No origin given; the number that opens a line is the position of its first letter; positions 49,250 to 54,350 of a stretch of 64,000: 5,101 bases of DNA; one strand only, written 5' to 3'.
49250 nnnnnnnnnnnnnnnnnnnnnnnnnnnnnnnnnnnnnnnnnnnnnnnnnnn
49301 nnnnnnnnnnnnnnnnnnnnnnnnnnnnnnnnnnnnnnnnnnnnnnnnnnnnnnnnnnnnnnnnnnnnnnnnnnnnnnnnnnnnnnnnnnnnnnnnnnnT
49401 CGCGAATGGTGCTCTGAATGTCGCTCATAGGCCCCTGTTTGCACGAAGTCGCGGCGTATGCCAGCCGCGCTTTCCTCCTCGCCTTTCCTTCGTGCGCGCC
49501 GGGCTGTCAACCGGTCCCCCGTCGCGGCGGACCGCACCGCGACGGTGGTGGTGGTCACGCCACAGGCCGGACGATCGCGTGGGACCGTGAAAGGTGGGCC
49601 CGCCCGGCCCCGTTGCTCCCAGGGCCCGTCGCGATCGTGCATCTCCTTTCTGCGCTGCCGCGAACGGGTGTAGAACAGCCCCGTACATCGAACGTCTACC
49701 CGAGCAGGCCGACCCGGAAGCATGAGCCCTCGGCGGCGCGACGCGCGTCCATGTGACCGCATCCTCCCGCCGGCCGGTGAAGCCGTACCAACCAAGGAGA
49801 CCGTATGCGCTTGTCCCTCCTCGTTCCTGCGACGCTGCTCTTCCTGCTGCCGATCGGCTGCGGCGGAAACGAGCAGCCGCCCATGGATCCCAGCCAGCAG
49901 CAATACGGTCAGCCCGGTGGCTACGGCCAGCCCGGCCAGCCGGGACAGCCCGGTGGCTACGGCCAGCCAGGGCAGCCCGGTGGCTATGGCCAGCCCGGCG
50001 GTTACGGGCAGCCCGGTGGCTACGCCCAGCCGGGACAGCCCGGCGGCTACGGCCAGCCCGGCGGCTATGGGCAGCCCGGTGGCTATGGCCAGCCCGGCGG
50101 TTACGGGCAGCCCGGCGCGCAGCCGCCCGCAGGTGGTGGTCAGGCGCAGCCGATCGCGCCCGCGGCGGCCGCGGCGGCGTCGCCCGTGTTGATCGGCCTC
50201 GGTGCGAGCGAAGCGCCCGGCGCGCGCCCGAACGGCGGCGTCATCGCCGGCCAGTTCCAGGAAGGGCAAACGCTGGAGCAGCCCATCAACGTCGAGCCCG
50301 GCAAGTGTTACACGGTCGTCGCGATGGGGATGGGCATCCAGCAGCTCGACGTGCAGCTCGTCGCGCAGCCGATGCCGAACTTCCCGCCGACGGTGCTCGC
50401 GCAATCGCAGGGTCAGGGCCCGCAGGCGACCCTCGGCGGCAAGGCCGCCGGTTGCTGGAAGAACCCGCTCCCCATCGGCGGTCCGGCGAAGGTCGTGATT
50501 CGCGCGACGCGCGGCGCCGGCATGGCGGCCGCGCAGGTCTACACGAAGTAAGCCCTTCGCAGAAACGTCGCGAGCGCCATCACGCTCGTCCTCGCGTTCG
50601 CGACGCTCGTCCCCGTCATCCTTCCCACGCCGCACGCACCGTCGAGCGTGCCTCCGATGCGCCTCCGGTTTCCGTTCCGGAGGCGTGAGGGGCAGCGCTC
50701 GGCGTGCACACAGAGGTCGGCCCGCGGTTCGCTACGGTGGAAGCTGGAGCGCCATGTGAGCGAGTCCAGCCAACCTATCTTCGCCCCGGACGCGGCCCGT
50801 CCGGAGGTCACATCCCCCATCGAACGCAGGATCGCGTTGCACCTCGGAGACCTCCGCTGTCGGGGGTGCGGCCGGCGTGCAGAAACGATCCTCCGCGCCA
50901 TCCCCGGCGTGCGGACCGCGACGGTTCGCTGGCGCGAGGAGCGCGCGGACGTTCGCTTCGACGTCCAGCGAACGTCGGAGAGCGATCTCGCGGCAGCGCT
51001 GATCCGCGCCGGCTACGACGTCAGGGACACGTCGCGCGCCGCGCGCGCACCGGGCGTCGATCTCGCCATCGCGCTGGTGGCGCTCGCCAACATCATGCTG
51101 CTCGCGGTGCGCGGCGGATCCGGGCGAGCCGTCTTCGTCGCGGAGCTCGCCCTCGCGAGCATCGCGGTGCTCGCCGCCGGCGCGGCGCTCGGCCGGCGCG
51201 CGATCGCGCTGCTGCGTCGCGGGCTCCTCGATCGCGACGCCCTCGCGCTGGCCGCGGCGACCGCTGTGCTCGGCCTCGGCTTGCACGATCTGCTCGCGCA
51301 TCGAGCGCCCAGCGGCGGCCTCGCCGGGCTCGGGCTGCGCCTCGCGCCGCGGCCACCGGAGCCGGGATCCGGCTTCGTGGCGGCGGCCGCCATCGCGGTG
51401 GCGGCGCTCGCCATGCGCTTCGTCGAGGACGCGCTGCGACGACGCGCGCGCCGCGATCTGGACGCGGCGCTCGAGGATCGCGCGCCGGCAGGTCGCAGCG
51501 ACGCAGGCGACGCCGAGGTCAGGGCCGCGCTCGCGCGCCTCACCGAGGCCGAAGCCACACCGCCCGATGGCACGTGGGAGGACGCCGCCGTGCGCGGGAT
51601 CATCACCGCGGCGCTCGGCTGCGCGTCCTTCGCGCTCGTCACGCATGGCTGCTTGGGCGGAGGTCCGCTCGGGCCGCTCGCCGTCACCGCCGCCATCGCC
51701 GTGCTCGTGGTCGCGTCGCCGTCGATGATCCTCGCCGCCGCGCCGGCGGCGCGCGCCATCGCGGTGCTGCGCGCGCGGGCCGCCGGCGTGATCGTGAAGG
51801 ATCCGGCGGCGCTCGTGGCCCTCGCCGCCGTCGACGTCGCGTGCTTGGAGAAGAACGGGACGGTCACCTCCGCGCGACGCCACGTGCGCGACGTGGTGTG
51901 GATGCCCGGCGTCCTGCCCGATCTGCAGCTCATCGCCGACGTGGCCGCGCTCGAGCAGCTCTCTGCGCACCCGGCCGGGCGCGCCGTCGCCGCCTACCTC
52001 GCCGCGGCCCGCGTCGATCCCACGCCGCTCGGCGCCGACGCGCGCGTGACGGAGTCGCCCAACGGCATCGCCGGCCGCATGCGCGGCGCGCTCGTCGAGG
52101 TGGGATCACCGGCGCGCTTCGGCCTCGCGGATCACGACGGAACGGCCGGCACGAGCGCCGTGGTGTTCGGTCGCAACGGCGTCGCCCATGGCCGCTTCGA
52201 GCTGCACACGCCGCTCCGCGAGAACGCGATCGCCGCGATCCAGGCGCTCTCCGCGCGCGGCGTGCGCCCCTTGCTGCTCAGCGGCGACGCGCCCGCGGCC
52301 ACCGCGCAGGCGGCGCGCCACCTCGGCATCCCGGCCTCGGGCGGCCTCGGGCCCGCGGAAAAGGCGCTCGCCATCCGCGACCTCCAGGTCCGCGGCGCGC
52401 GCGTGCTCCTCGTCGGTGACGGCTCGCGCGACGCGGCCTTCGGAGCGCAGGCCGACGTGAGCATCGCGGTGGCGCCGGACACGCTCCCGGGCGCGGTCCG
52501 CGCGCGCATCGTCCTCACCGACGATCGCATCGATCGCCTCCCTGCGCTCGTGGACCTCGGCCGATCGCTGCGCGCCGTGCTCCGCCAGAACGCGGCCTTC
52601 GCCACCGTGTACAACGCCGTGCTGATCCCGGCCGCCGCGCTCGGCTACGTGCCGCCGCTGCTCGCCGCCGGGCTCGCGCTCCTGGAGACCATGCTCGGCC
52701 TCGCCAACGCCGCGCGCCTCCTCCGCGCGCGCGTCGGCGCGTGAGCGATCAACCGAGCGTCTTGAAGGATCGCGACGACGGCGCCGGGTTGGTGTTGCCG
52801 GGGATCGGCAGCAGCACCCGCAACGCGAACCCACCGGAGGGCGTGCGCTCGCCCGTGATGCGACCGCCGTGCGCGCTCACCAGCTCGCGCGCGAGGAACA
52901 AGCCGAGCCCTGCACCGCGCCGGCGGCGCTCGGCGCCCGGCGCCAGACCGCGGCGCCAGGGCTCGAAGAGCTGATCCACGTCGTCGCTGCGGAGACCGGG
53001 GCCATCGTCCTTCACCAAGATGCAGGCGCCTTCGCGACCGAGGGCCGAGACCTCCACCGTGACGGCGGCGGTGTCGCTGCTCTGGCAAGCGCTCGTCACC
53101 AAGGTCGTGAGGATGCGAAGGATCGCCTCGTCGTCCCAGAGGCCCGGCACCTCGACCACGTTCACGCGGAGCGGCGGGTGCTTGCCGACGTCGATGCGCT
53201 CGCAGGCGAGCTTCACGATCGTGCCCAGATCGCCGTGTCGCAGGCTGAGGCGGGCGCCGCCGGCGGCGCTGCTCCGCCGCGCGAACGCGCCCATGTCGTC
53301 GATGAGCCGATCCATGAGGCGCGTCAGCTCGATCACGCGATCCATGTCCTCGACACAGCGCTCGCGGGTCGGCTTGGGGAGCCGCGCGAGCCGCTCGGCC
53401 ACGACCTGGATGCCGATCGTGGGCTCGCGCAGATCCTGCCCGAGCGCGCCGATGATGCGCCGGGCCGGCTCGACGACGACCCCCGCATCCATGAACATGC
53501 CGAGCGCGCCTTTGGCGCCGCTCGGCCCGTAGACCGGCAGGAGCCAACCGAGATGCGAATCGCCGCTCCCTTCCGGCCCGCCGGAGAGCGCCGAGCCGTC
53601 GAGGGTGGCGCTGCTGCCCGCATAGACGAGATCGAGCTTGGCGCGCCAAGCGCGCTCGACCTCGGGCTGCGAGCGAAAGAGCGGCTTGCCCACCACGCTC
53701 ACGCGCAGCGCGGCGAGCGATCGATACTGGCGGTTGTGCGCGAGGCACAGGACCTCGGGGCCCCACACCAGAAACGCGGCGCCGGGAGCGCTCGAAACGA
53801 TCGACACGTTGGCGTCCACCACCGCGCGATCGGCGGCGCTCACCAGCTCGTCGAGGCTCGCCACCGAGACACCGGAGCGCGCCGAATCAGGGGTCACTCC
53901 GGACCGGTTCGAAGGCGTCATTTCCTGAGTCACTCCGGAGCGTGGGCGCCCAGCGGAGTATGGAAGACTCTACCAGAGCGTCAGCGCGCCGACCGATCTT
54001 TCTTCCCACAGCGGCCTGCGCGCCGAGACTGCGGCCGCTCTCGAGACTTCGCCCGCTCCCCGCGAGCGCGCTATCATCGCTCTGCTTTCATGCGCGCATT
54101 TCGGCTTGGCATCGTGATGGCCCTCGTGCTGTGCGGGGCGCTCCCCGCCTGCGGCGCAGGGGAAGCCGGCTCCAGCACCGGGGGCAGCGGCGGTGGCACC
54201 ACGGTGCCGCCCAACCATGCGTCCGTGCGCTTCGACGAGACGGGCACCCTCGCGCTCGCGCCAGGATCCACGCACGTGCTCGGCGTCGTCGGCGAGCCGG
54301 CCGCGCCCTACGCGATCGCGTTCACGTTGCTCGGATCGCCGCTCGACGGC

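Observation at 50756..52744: Full-length heavy-metal P-type ATPase homolog with every catalytic motif degenerate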

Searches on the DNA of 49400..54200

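Call 75: search_rna_families(source=window, start=49400, end=54200, threshold=evalue, max_evalue=1)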
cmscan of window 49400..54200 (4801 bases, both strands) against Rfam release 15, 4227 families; matches with E-value up to 1: 0.
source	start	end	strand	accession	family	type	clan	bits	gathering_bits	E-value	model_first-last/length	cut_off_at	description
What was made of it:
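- Tried and rejected: Rfam found nothing in 49400-54200 (call 75).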

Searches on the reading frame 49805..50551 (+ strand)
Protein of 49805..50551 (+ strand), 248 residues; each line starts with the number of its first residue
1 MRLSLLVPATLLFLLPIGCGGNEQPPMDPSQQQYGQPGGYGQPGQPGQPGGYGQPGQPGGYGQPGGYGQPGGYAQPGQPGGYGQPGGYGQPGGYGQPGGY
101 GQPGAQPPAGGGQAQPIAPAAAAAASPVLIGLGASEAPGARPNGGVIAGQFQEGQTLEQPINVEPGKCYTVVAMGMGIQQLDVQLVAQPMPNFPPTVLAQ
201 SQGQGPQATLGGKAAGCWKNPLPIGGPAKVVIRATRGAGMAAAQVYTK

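Call 21: search_protein_families(library=pfam, proteins=[window:49805-50551:+], max_evalue=0.01)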
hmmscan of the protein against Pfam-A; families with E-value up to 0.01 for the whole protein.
window:49805-50551:+ (248 aa): 0 families

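Call 49: find_homologous_proteins(query=window:49805-50548:+, max_evalue=0.001)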
Query window:49805-50548:+ (248 aa): 381 proteins with E <= 0.001 among 8000 candidates; the best 120 are listed.
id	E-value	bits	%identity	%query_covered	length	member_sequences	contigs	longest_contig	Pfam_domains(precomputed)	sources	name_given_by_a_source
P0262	9.9e-104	365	90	50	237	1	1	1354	-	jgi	-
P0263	1.2e-97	345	82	64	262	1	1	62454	-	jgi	jgi:hypothetical protein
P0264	6.7e-94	332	82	53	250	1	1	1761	-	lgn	-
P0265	1.6e-89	318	82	49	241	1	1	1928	-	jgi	-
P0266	1.9e-89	318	72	93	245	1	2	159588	-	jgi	jgi:hypothetical protein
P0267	1.5e-88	315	77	57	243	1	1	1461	-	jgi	jgi:hypothetical protein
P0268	9.0e-88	312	74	100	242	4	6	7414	-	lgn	-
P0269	7.2e-86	306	70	100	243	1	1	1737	-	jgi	jgi:hypothetical protein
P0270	2.8e-84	301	80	53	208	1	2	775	-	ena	-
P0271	5.7e-84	300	77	49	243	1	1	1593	-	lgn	-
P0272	4.1e-83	297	68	100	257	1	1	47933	-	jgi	jgi:hypothetical protein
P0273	2.1e-82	295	76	54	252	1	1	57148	-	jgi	jgi:hypothetical protein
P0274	8.0e-81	290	72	76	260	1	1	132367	-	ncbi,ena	-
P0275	1.5e-79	285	78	49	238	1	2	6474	-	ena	-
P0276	2.2e-78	282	60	100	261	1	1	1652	-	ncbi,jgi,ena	jgi:hypothetical protein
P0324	6.0e-52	195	49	100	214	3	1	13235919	-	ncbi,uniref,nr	ncbi:hypothetical protein [Polyangium mundeleinium]|uniref:Lipoprotein n=1 Tax=Polyangium mundeleini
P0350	2.7e-49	186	66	53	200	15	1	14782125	-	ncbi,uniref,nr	ncbi:hypothetical protein [Sorangium cellulosum]|uniref:Lipoprotein n=1 Tax=Sorangium cellulosum So0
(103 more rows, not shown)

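Call 51: find_encoding_contigs(protein=P0350, flank=10000, max_places=1)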
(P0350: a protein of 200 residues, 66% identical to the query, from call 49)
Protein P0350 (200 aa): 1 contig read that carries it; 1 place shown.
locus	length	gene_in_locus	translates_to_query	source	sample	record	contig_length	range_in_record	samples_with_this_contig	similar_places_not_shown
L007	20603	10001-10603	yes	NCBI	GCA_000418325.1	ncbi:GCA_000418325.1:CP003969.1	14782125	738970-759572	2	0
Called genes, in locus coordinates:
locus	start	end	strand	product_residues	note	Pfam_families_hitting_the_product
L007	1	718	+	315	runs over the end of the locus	PF00561:Abhydrolase_1 (weak), PF12697:Abhydrolase_6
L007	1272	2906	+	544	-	PF00069:Pkinase, PF07714:PK_Tyr_Ser-Thr, PF08308:PEGA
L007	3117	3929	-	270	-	-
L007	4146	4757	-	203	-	-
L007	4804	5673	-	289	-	-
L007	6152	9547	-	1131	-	PF00128:Alpha-amylase, PF16657:Malt_amylase_C, PF23915:SusG_C (weak), PF18085:Mak_N_cap (weak)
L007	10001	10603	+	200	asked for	-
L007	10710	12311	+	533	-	PF00069:Pkinase, PF07714:PK_Tyr_Ser-Thr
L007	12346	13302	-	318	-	-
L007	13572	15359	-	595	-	PF00033:Cytochrome_B, PF13631:Cytochrom_B_N_2, PF00034:Cytochrom_C (weak), PF13442:Cytochrome_CBB3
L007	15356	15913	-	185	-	PF00355:Rieske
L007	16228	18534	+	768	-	PF07244:POTRA, PF01103:Omp85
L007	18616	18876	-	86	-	-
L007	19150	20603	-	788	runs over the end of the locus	PF13183:Fer4_8 (faint), PF13187:Fer4_9 (faint), PF13237:Fer4_10 (faint), PF13534:Fer4_17 (faint), PF02754:CCG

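Call 52: find_encoding_contigs(protein=P0324, flank=10000, max_places=1)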
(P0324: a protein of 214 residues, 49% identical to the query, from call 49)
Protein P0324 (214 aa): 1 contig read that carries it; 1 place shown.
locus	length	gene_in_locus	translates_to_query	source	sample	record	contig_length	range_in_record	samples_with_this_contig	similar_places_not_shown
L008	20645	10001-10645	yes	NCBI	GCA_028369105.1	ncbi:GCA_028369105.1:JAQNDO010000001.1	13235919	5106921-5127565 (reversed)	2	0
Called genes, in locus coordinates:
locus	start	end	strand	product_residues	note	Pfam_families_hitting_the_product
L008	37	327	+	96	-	-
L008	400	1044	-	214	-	-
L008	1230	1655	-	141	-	PF01582:TIR (weak), PF13676:TIR_2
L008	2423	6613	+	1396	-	PF00069:Pkinase, PF07714:PK_Tyr_Ser-Thr, PF00042:Globin, PF00027:cNMP_binding, PF00266:Aminotran_5 (faint)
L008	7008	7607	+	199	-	PF21832:DUF6892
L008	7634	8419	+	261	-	PF02517:Rce1-like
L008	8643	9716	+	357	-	-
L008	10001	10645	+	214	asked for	-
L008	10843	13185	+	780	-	PF00403:HMA (weak), PF00702:Hydrolase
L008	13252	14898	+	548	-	-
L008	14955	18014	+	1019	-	PF00756:Esterase (faint)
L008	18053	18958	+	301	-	PF01980:TrmO_N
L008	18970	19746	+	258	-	PF13489:Methyltransf_23, PF01135:PCMT (weak), PF01209:Ubie_methyltran (weak), PF13847:Methyltransf_31, PF08241:Methyltransf_11, PF08242:Methyltransf_12, PF13649:Methyltransf_25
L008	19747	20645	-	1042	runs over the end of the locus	-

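Call 59: search_protein_families(library=ncbifam, proteins=[window:49805-50551:+], max_evalue=0.01)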
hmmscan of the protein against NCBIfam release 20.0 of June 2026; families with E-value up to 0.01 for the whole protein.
window:49805-50551:+ (248 aa): 0 families

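Call 61: predict_structure(alignment_id=A3)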
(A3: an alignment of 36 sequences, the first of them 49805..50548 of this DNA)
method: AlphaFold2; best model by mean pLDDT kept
length: 248 residues; sequences in the alignment: 36
mean_pLDDT: 72.7   pTM: 0.57
mean pLDDT of the five models: 72.7, 72.4, 72.4, 71.9, 71.1
residues with pLDDT >= 90: 113; 70-90: 25; 50-70: 36; < 50: 74
segments of 3 or more residues with pLDDT < 50: 17-23, 33-45, 50-54, 59-63, 65-69, 71-84, 86-90, 92-96, 98-101, 103-106
pLDDT, mean of each block of 10 residues (from residue 1): 53 49 52 46 43 44 42 42 43 48 49 92 91 94 96 96 95 97 93 92 92 88 91 96 97
secondary structure, 60 per line:
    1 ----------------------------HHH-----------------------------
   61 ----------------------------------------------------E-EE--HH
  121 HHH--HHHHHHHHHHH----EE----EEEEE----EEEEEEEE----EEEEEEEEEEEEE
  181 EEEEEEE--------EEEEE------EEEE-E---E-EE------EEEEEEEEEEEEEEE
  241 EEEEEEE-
elements in order: H119-123 H126-136 E147-151 E156-163 E168-187 E196-200 E207-210 E226-247

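Call 64: fold_search(model_id=the predicted structure, library=pdb)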
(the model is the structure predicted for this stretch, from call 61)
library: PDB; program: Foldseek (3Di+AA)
matches with E <= 10: 1470; with E <= 0.001: 2
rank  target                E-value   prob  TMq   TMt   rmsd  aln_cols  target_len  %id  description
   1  8u5d_B                4.6e-04  1.00  0.29  0.51   4.7       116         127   13  Crystal Structure of C-terminal domain of Clostridium perfringens Enterotoxin in Space Group P 41 21 2 (released 2023-12-20)
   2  4dzg                  6.7e-04  1.00  0.27  0.50   5.6       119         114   15  Crystal structure of Aeromonas hydrophila PliG, a periplasmic lysozyme inhibitor of g-type lysozyme (released 2012-06-13)
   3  3afg_A                1.3e-03  1.00  0.33  0.17   2.9       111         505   13  Crystal structure of ProN-Tk-SP from Thermococcus kodakaraensis (released 2010-08-04)
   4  3afg_B                1.4e-03  1.00  0.32  0.17   3.0       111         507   13  Crystal structure of ProN-Tk-SP from Thermococcus kodakaraensis (released 2010-08-04)
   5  5sv5                  1.9e-03  1.00  0.30  0.66   3.5       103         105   16  1.0 Angstrom Crystal Structure of pre-Peptidase C-terminal Domain of Collagenase from Bacillus anthracis. (released 2016-08-17)
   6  1gui_A                2.0e-03  1.00  0.26  0.38   9.0       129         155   14  CBM4 structure and function (released 2002-09-26)
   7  2quo                  2.1e-03  1.00  0.32  0.58   3.9       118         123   14  Crystal Structure of C terminal fragment of Clostridium perfringens enterotoxin (released 2007-10-30)
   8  4d0q                  2.5e-03  1.00  0.27  0.37   9.8       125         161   12  Hyaluronan Binding Module of the Streptococcal Pneumoniae Hyaluronate Lyase (released 2014-08-06)
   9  8u5e_D                2.6e-03  1.00  0.27  0.48   5.1       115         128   15  Crystal Structure of C-terminal domain of Clostridium perfringens Enterotoxin in Space Group P 21 21 21 (released 2023-12-20)
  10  9ues_B                3.1e-03  1.00  0.33  0.20   2.9       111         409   13  Crystal structure of an inactive TKSP mutant in complex with the TKS propeptide (released 2026-02-18)
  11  9ihc_B                3.3e-03  1.00  0.30  0.57   3.4       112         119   15  CryoEM structure of a synthetic antibody, COP-2, in complex with the C-terminal domain of Clostridium perfringens Ente (released 2025-03-12)
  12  1nqd_A                3.5e-03  1.00  0.30  0.61   3.6       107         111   14  CRYSTAL STRUCTURE OF CLOSTRIDIUM HISTOLYTICUM COLG COLLAGENASE COLLAGEN-BINDING DOMAIN 3B AT 1.65 ANGSTROM RESOLUTION  (released 2003-04-15)
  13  1xb9_F                3.5e-03  0.95  0.21  0.38   6.7       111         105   16  The structure and function of Xenopus NO38-core, a histone chaperone in the nucleolus (released 2004-12-21)
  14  3jqw_C                3.7e-03  1.00  0.28  0.53   4.1       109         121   10  Crystal structure of Clostridium histolyticum colH collagenase collagen-binding domain 3 at 2 Angstrom resolution in p (released 2010-09-29)
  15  4n8m_B                4.3e-03  0.94  0.22  0.39   6.9       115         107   17  Structural polymorphism in the N-terminal oligomerization domain of NPM1 (released 2014-03-12)
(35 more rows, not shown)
